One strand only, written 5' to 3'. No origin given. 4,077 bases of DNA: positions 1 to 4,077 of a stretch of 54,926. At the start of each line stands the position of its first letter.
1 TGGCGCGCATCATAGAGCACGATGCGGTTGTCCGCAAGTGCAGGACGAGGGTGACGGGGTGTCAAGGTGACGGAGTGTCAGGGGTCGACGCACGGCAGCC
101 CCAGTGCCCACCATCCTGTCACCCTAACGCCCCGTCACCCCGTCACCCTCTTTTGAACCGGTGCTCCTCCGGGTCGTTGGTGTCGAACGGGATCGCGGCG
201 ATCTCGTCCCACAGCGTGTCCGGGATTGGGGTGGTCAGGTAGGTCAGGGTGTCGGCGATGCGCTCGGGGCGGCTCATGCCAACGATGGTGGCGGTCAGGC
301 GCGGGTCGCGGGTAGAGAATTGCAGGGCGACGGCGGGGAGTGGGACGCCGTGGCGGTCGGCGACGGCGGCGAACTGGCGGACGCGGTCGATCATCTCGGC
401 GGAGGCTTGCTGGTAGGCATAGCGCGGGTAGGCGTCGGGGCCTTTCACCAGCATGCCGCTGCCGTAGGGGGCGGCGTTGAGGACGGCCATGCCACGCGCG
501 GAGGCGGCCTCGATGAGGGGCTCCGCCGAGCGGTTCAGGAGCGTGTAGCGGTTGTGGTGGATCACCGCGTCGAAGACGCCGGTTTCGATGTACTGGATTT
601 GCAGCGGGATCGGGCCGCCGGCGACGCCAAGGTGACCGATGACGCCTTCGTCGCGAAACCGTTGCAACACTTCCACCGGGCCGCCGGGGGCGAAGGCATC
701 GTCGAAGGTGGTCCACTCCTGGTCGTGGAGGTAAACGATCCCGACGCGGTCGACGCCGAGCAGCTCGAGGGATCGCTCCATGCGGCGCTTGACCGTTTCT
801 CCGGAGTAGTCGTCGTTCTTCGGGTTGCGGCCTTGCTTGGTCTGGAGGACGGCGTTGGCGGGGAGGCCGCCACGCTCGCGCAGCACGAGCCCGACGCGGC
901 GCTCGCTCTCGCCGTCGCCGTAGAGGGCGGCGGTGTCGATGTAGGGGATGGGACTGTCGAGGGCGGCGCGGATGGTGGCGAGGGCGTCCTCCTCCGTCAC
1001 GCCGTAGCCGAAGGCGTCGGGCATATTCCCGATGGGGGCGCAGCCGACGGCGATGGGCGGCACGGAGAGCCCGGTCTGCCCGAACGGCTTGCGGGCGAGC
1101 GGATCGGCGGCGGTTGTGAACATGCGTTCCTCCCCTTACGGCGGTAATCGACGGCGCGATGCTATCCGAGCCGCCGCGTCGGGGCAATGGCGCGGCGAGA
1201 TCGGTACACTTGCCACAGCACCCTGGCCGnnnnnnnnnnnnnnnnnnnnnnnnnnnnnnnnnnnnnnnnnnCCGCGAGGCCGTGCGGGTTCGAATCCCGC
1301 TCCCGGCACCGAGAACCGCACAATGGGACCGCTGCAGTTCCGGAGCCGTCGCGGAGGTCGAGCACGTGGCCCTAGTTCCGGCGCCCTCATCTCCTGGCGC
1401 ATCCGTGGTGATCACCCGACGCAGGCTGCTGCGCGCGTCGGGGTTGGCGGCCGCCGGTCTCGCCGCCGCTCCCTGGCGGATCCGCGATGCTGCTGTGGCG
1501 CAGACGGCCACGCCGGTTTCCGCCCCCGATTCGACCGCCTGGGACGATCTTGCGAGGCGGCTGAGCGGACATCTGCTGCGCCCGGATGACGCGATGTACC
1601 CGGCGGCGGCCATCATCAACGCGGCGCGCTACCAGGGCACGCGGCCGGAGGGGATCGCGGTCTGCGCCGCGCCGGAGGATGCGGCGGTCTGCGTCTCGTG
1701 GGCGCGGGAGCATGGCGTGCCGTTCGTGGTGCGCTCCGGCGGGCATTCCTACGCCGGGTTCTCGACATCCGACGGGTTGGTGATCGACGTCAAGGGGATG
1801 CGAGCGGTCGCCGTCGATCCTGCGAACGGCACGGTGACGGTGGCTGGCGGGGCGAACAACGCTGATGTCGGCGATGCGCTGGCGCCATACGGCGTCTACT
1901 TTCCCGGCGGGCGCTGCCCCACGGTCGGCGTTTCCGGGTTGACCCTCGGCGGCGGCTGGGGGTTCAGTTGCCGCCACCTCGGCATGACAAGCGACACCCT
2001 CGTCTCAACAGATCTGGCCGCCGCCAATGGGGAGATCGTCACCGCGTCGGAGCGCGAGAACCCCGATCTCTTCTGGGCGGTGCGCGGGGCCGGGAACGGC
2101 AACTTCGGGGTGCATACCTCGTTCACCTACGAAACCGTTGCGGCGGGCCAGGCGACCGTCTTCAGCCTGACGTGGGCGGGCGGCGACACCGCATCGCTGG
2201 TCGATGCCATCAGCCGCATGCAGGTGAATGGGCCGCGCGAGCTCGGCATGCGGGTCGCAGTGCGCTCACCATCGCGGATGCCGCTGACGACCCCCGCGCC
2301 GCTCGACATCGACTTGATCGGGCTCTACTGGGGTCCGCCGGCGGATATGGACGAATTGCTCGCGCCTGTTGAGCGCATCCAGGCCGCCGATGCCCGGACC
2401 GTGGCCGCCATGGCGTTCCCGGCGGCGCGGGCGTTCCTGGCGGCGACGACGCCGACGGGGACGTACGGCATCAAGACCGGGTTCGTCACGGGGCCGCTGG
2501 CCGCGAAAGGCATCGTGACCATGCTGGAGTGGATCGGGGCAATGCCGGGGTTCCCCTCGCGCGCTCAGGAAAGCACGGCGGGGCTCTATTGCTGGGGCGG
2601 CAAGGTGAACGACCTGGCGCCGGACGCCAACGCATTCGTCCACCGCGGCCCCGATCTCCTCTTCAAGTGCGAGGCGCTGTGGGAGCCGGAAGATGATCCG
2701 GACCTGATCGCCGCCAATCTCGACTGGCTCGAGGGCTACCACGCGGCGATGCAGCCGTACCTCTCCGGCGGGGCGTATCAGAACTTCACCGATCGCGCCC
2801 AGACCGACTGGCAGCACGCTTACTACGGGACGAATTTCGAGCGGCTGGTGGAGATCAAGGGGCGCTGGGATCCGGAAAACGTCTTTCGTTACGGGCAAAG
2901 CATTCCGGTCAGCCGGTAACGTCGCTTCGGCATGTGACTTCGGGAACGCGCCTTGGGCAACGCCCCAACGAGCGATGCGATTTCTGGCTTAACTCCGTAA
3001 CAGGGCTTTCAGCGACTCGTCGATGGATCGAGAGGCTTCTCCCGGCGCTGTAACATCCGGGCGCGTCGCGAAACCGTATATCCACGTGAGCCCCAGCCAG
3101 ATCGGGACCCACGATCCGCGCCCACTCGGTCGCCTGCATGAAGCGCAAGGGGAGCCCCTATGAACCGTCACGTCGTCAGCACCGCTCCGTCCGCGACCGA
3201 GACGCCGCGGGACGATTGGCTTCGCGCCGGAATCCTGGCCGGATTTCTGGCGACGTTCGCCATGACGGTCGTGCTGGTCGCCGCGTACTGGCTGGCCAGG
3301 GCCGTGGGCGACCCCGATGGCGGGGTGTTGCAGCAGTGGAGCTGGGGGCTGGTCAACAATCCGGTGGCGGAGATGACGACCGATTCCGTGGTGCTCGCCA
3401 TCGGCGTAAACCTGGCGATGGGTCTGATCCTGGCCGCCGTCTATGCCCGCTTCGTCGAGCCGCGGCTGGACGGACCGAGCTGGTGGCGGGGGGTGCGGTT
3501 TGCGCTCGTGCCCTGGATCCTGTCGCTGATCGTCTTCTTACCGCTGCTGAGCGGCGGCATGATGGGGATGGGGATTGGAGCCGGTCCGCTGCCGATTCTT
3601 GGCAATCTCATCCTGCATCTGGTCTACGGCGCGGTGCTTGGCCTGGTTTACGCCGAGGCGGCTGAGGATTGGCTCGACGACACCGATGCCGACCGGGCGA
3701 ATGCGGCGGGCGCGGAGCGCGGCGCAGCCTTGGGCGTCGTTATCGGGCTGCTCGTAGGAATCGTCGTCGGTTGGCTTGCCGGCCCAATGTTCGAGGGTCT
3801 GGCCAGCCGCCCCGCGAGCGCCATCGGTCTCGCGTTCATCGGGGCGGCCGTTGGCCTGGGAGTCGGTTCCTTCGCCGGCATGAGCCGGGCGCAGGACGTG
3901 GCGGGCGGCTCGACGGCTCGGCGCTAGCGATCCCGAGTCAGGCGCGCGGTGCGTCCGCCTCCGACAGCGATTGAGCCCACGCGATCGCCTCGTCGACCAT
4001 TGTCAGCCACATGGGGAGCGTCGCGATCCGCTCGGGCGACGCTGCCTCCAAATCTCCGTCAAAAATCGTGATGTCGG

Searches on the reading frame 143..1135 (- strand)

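Call 31: search_protein_families(library=pfam, proteins=[window:143-1135:-])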
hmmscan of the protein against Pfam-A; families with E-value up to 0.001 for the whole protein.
window:143-1135:- (330 aa): 1 family
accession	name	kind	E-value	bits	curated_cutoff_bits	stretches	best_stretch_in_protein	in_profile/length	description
PF00248.27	Aldo_ket_red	-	2.5e-43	148.7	24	1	44-314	14-288/291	Aldo/keto reductase family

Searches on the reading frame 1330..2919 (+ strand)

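Call 31: search_protein_families(library=pfam, proteins=[window:1330-2919:+])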
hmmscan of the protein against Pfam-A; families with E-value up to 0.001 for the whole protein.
window:1330-2919:+ (529 aa): 2 families
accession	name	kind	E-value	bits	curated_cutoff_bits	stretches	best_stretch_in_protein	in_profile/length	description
PF01565.28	FAD_binding_4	-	8.1e-29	100.5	26.4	1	106-239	1-138/139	FAD binding domain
PF08031.17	BBE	-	3.5e-19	69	20.6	1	482-526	1-45/45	Berberine and berberine like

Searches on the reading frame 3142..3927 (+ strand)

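Call 31: search_protein_families(library=pfam, proteins=[window:3142-3927:+])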
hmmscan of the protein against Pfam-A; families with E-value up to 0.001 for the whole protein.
window:3142-3927:+ (261 aa): 2 families
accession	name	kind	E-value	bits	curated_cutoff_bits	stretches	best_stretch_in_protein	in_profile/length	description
PF20587.3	DUF6789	-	2e-08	34.9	27.1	1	28-174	5-137/144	Family of unknown function (DUF6789)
PF02674.22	Colicin_V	-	0.00071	20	29.3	0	29-137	15-119/144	Colicin V production protein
